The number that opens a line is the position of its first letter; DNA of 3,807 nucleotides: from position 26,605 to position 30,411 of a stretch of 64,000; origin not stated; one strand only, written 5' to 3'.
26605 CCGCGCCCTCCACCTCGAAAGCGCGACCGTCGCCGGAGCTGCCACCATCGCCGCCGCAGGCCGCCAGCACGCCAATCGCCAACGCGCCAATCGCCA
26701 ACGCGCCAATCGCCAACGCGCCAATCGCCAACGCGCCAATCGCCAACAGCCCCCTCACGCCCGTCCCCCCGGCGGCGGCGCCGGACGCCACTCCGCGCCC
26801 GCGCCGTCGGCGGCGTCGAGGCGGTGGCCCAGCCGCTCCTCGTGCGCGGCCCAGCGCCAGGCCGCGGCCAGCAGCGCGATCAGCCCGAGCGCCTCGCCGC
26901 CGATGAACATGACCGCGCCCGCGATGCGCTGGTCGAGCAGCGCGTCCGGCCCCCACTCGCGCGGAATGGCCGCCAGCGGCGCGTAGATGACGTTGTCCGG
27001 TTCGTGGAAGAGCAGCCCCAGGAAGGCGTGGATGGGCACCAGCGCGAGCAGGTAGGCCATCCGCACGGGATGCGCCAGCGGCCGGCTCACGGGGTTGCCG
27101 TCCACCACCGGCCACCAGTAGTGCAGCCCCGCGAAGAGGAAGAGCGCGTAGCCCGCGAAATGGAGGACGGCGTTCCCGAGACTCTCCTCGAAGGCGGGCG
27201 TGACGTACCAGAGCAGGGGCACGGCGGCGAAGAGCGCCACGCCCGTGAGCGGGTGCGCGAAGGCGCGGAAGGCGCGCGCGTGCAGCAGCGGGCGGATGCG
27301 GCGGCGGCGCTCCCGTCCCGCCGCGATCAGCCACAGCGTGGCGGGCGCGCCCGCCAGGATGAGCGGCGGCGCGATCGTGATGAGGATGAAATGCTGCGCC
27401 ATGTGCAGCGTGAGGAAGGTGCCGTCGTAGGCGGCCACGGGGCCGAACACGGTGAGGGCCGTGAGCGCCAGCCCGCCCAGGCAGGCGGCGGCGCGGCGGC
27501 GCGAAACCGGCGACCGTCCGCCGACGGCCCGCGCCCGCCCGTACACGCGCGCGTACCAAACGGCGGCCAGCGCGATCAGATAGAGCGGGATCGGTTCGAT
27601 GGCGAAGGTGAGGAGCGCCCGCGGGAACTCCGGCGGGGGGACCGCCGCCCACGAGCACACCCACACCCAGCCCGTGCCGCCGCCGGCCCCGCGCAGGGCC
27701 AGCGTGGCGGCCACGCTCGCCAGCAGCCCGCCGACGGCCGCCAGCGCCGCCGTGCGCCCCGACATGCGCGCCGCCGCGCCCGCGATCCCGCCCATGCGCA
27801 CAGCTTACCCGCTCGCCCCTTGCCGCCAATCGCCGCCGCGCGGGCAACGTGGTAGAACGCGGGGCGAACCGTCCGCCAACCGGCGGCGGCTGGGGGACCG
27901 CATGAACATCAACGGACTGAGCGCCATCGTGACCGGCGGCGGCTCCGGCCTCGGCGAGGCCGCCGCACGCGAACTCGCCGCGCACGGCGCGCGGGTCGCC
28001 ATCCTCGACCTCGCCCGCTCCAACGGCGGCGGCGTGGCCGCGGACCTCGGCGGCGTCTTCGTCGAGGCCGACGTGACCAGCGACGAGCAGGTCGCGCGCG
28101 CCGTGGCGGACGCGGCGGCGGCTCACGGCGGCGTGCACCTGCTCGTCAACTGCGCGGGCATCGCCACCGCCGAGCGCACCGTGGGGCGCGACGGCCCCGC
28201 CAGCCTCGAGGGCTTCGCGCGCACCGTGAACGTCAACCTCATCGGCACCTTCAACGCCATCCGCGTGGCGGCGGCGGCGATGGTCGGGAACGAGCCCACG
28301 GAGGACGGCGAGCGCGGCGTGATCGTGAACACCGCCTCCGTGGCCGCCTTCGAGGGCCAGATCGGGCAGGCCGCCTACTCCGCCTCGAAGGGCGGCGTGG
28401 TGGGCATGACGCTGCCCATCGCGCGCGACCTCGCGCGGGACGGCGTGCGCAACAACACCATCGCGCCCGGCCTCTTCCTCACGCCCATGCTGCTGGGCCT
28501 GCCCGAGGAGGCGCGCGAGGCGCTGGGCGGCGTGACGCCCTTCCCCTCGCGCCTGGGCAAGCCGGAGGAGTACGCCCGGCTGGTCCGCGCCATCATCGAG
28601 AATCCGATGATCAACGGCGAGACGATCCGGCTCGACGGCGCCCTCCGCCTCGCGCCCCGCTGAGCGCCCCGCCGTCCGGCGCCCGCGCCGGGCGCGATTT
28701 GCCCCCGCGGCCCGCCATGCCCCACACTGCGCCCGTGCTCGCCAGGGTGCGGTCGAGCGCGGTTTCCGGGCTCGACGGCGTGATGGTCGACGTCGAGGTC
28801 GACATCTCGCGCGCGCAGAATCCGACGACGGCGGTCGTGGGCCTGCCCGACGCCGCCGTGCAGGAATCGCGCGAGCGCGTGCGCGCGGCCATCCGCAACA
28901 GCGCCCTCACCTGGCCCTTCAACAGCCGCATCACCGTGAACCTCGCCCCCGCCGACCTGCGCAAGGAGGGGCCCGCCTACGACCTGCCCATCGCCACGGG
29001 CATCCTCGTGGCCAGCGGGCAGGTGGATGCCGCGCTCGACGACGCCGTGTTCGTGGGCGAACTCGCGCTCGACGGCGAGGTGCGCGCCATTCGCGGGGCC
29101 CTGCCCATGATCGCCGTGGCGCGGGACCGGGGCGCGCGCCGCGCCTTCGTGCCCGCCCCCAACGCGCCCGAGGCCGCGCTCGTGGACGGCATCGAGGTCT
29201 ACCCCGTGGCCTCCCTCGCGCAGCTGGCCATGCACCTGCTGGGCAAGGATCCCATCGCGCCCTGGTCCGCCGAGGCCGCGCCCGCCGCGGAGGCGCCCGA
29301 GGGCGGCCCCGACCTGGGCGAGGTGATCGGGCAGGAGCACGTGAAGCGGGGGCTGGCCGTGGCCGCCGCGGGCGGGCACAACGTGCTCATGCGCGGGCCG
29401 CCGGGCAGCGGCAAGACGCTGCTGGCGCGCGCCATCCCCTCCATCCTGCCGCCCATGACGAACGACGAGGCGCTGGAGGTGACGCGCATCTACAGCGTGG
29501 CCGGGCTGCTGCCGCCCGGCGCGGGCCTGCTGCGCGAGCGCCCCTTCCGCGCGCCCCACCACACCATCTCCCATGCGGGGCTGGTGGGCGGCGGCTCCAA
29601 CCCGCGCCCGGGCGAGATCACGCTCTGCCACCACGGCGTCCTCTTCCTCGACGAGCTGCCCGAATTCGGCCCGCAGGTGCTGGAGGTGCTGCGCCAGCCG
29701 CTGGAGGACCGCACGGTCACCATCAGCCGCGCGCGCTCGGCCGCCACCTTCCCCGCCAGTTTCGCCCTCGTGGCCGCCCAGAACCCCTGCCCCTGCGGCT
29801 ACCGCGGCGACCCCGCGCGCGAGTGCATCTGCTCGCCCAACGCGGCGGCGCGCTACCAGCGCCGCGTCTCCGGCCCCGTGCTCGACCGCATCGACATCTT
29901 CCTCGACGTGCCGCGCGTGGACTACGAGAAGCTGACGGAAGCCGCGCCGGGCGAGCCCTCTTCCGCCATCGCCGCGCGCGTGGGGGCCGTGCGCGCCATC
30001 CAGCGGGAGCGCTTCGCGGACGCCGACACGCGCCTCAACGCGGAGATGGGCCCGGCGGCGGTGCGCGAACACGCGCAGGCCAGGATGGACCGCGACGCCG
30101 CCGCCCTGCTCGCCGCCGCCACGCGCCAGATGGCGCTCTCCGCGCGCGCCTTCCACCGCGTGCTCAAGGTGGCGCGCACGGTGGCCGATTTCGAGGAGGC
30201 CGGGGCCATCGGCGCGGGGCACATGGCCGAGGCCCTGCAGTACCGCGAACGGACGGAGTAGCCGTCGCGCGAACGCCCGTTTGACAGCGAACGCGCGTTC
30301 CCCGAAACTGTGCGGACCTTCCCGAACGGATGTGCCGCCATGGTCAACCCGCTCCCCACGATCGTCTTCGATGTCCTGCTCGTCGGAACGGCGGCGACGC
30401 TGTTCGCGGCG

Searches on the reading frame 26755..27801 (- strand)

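Call 59: search_protein_families(library=pfam, proteins=[window:26755-27801:-], max_evalue=0.00001)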
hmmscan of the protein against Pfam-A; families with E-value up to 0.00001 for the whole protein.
window:26755-27801:- (348 aa): 1 family
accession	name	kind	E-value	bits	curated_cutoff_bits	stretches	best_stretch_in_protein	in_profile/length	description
PF09678.15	Caa3_CtaG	-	7.1e-55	186.4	27.7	1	81-318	1-235/237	Cytochrome c oxidase caa3 assembly factor (Caa3_CtaG)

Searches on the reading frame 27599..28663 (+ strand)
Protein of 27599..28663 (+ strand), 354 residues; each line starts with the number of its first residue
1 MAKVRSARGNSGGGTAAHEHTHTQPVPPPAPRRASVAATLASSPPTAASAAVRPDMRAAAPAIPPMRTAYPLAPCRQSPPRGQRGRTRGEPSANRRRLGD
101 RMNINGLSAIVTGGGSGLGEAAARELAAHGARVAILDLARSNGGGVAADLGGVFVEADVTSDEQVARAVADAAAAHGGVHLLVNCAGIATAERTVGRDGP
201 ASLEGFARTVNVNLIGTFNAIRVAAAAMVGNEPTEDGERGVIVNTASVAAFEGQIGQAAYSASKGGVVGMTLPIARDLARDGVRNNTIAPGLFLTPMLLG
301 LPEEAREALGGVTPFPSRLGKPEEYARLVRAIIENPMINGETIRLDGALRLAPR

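Call 59: search_protein_families(library=pfam, proteins=[window:27599-28663:+], max_evalue=0.00001)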
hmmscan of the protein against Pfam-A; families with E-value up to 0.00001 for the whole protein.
window:27599-28663:+ (354 aa): 2 families
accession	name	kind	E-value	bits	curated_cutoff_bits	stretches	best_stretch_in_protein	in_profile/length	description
PF00106.31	adh_short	-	1.4e-43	149.1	26.6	1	109-298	3-187/195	short chain dehydrogenase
PF13561.12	adh_short_C2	-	1.6e-40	139.6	27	1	116-347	6-233/236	Enoyl-(Acyl carrier protein) reductase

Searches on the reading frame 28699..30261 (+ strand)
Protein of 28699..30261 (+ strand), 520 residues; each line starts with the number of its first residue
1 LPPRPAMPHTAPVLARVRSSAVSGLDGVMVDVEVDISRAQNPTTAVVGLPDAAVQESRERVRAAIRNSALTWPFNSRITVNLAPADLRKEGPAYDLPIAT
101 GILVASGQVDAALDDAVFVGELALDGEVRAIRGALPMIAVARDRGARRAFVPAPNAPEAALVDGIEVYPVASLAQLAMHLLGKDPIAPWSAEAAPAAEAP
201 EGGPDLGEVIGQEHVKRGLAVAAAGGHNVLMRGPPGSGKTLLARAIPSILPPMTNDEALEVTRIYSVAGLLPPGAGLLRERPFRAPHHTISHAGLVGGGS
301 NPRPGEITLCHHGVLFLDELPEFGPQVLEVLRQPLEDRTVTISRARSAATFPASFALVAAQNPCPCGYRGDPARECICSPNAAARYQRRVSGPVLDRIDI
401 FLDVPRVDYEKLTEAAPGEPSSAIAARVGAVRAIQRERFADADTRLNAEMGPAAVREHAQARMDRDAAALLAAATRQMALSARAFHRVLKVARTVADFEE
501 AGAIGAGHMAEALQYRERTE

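Call 59: search_protein_families(library=pfam, proteins=[window:28699-30261:+], max_evalue=0.00001)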
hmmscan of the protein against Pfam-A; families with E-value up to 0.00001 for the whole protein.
window:28699-30261:+ (520 aa): 7 families
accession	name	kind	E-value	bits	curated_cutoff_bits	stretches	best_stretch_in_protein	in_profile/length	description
PF01078.27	Mg_chelatase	-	4.8e-91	304.2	20.3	1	205-411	1-206/207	Magnesium chelatase, subunit ChlI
PF13541.12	ChlI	-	2.8e-41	140.7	27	1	32-155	1-121/121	Subunit ChlI of Mg-chelatase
PF13335.12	Mg_chelatase_C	-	8.3e-25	87.6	26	1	418-516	1-94/94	Magnesium chelatase, subunit ChlI C-terminal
PF07728.20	AAA_5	-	8.9e-08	32.7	22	0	313-365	68-125/139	AAA domain (dynein-related subfamily)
PF00493.29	MCM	-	3e-06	27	23.3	0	304-368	114-178/224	MCM P-loop domain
PF00158.32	Sigma54_activat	-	3.1e-06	27.4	20.2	0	297-361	79-141/168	Sigma-54 interaction domain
PF05496.18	RuvB_N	-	5.4e-06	26.7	27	0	206-247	6-54/159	Holliday junction DNA helicase RuvB P-loop domain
